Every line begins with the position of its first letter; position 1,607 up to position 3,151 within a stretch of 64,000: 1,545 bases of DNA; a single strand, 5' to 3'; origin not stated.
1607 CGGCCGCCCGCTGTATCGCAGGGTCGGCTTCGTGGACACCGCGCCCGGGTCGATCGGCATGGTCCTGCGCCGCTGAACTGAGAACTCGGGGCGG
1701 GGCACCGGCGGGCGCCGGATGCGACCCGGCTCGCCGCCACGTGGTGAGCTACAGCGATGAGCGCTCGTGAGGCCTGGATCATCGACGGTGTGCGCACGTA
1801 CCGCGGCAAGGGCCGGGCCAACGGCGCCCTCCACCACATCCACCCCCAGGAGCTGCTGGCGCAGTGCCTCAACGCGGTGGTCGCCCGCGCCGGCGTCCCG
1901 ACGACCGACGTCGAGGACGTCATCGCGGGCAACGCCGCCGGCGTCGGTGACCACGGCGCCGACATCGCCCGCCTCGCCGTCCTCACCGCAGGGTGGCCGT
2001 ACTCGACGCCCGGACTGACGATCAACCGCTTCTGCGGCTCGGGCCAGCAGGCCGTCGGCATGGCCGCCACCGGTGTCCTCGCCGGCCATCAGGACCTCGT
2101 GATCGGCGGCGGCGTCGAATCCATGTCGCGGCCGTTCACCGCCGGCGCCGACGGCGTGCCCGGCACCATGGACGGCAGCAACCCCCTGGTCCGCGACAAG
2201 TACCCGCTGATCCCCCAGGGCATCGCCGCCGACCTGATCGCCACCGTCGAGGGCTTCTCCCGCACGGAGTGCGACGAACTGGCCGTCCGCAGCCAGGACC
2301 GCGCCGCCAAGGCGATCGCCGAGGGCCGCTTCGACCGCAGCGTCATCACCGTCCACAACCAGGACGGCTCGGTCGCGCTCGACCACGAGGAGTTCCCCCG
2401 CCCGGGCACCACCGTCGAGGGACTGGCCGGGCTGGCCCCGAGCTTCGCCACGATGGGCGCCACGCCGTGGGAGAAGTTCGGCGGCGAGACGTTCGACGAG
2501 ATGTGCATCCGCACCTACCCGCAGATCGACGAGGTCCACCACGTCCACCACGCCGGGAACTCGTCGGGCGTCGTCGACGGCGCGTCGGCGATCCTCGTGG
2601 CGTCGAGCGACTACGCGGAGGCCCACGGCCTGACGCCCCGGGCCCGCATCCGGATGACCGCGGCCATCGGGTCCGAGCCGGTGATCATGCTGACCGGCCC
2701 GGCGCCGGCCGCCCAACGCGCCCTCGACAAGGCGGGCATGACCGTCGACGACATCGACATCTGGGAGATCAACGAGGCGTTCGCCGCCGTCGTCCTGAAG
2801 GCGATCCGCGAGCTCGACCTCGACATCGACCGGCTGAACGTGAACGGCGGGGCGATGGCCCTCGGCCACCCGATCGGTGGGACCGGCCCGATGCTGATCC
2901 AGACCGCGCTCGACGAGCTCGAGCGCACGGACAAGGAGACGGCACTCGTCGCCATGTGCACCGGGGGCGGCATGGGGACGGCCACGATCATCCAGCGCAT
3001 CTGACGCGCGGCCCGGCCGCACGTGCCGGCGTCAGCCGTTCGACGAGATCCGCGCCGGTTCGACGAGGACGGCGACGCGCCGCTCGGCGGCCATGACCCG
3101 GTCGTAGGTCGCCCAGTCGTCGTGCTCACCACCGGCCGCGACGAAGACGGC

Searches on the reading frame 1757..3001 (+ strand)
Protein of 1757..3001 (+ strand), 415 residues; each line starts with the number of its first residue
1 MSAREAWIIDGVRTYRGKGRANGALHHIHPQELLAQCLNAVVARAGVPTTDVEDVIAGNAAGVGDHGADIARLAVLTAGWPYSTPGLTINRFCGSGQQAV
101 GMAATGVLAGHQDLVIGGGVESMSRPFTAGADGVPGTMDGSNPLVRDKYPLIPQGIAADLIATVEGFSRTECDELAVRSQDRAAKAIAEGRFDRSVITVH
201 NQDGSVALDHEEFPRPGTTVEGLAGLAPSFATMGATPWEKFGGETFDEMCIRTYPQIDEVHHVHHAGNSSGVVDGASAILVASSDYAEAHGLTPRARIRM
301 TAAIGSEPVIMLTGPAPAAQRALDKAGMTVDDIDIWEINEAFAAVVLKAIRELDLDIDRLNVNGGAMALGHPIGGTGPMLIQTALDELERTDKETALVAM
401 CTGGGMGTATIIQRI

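Call 8: find_encoding_contigs(protein=window:1757-3001:+, flank=10000, max_places=6)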
Protein window:1757-3001:+ (415 aa): no gene with exactly this product is on record in the collection.
